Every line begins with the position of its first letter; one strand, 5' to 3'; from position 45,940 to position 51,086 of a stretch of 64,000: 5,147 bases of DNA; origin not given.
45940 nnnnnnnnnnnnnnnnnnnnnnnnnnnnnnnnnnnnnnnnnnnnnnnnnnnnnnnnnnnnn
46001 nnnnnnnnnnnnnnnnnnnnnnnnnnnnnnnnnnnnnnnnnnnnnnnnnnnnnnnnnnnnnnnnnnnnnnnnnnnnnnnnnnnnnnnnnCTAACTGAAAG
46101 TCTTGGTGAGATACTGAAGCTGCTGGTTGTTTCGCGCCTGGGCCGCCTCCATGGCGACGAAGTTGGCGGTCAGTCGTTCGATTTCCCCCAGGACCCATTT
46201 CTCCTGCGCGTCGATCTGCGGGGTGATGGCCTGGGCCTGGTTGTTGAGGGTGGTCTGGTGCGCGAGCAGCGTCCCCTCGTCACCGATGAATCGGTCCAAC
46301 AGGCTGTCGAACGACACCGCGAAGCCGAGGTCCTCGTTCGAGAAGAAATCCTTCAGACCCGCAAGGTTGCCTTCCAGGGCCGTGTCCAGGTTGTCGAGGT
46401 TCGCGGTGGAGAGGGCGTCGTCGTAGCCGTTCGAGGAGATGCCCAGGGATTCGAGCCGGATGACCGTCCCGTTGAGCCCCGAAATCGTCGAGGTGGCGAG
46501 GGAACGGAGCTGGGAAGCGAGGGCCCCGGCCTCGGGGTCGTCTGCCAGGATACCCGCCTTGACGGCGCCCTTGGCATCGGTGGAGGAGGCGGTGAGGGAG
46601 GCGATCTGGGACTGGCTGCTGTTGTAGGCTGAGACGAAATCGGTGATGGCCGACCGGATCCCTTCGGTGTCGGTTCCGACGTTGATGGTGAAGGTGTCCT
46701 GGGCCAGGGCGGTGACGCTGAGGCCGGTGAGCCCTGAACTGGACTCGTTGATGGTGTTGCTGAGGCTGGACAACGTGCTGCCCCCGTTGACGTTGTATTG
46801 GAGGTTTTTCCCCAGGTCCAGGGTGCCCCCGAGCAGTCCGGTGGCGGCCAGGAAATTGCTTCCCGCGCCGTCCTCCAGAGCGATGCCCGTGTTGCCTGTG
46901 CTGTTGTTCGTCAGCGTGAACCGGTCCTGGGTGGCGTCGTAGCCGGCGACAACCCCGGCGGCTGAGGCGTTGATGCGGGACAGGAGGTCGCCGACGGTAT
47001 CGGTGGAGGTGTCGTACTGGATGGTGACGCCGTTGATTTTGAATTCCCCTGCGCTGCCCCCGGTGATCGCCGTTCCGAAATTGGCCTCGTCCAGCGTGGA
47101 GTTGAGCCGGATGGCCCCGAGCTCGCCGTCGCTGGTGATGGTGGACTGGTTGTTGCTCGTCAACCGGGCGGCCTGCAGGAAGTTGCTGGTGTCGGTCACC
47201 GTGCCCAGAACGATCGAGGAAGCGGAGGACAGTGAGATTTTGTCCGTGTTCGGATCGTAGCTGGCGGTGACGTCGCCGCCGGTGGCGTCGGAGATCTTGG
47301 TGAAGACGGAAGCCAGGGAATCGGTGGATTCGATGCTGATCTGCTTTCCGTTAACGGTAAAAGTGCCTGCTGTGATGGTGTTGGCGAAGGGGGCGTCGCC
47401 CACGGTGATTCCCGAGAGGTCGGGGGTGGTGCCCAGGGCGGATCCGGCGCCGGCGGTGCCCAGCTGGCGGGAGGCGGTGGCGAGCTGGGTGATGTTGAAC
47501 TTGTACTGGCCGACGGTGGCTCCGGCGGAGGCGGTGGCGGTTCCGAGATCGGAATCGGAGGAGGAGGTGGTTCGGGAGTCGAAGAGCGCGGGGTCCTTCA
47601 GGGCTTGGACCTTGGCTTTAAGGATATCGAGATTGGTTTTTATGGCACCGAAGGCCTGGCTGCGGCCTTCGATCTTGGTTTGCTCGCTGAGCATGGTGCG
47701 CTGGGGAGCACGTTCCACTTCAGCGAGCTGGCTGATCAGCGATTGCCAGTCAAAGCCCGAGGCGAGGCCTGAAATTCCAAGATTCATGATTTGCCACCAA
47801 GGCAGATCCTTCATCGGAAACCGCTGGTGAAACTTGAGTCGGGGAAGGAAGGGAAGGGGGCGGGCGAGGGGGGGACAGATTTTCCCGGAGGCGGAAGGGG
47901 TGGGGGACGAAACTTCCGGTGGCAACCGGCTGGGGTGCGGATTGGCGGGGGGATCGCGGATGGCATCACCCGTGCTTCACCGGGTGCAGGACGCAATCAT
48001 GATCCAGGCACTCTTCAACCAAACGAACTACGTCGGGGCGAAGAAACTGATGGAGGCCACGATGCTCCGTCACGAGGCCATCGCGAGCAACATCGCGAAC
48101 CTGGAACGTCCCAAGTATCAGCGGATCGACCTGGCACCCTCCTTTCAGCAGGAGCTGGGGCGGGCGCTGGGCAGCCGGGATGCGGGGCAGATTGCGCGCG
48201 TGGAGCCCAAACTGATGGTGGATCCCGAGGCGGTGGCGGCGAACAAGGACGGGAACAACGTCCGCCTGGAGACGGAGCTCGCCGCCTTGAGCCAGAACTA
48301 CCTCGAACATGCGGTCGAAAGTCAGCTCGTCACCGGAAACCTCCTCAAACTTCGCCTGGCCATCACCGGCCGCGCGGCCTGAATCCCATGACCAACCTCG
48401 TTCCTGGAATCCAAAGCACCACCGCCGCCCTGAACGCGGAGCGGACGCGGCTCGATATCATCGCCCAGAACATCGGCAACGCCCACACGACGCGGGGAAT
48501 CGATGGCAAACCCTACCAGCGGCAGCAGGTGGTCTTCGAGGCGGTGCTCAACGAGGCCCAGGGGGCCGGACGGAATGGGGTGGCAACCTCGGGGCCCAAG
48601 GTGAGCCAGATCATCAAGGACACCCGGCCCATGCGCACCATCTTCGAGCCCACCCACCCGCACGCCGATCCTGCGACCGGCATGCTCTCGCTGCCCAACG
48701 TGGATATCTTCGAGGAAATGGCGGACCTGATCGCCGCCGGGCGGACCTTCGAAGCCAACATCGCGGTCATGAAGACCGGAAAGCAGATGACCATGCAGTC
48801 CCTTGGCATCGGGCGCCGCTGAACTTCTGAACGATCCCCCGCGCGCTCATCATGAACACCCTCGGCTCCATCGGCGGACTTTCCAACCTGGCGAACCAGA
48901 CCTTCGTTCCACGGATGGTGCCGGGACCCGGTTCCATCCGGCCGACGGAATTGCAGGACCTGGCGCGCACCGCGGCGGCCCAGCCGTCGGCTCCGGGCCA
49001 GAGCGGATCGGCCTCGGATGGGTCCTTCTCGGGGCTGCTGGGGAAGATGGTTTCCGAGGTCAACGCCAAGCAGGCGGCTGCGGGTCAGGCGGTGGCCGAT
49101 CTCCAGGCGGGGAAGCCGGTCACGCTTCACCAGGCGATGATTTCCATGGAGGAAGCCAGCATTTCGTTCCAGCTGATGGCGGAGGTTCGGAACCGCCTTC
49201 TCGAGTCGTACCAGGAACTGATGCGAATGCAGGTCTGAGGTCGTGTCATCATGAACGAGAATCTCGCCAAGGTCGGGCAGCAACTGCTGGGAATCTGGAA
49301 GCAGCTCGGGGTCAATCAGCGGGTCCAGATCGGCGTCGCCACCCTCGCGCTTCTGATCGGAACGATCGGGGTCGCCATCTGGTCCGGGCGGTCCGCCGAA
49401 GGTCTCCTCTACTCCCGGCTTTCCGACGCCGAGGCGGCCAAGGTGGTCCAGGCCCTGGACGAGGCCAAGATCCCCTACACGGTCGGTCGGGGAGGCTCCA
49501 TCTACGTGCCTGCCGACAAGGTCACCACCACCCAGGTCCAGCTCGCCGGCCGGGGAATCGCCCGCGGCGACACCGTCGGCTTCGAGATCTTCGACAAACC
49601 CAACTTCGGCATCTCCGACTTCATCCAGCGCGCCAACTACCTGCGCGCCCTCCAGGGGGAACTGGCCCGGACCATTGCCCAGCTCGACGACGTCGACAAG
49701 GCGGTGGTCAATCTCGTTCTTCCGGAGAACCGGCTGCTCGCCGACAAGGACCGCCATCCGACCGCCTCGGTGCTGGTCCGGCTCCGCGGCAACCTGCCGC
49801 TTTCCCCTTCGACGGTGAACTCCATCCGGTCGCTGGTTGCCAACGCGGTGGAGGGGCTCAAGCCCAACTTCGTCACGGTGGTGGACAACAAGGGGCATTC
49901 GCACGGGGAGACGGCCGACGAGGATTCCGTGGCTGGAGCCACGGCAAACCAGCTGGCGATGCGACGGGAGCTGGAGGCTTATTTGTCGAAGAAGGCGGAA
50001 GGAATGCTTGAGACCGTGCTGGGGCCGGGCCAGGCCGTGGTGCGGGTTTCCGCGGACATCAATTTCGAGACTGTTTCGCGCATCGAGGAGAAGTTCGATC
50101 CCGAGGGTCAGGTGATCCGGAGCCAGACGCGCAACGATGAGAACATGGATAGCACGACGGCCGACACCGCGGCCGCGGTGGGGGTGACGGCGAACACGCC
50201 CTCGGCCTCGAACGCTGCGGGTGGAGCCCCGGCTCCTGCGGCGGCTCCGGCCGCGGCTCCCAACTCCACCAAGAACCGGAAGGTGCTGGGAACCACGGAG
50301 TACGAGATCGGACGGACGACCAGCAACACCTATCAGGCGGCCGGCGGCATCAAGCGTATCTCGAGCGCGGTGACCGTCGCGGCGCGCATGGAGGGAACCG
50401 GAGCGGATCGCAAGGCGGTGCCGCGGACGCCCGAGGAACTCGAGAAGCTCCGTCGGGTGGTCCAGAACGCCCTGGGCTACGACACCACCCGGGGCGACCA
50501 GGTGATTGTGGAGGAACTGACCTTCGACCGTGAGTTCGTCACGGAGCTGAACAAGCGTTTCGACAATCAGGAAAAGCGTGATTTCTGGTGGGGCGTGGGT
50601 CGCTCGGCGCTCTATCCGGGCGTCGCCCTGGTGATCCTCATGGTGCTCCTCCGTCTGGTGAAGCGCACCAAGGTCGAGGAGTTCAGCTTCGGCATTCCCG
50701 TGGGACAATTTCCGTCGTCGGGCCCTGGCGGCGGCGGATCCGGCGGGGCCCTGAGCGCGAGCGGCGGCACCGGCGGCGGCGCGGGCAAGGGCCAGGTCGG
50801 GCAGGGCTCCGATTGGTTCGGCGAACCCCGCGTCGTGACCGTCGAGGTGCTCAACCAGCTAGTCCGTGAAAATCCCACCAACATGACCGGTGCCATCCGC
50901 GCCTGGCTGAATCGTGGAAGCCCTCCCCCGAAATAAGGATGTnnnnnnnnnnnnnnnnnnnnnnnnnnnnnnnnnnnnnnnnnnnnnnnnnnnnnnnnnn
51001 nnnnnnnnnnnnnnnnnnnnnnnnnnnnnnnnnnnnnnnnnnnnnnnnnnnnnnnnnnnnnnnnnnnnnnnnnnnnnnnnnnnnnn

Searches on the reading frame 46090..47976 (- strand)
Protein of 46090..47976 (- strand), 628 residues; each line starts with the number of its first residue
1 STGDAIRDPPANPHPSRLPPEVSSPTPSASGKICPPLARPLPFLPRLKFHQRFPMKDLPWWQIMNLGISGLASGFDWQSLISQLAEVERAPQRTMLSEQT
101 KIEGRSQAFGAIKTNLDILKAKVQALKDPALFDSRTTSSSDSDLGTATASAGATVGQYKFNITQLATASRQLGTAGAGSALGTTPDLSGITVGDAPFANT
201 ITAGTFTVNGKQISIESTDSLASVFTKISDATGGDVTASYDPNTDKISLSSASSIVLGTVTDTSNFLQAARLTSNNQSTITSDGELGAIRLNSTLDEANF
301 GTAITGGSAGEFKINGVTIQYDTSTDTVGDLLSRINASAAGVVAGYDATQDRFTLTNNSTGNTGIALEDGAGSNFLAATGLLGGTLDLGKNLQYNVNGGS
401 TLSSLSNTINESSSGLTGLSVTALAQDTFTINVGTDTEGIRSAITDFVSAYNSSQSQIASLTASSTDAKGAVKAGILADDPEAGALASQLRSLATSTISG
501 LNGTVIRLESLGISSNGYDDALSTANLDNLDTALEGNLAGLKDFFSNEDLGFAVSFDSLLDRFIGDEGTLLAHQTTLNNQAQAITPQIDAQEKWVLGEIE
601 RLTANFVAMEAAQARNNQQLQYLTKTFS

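Call 6: search_protein_families(library=pfam, proteins=[window:46090-47976:-], max_evalue=0.001)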
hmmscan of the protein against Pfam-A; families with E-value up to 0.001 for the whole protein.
window:46090-47976:- (628 aa): 2 families
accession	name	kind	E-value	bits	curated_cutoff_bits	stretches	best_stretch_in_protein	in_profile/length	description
PF07195.17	FliD_C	-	2.2e-30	106.3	25.4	1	390-617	2-235/236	Flagellar hook-associated protein 2 C-terminus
PF02465.23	FliD_N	-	2.4e-23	83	24.8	1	73-168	1-96/97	Flagellar hook-associated protein 2 N-terminus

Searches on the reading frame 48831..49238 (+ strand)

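Call 60: search_protein_families(library=pfam, proteins=[window:48831-49238:+], max_evalue=0.001)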
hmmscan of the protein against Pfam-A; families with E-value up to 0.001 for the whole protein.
window:48831-49238:+ (135 aa): 1 family
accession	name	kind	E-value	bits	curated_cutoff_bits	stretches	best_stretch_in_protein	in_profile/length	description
PF02049.23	FliE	-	4e-27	94.6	22.4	1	50-135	4-89/89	Flagellar hook-basal body complex protein FliE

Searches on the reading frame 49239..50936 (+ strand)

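Call 60: search_protein_families(library=pfam, proteins=[window:49239-50936:+], max_evalue=0.001)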
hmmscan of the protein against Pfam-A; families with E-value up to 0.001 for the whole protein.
window:49239-50936:+ (565 aa): 2 families
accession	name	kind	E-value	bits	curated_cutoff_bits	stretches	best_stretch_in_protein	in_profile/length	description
PF01514.23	YscJ_FliF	-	2.1e-54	184.5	24.4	1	53-220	5-175/179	Secretory protein of YscJ/FliF family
PF08345.17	YscJ_FliF_C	-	2.3e-36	125.9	23.8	1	257-429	1-147/147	Flagellar M-ring protein C-terminal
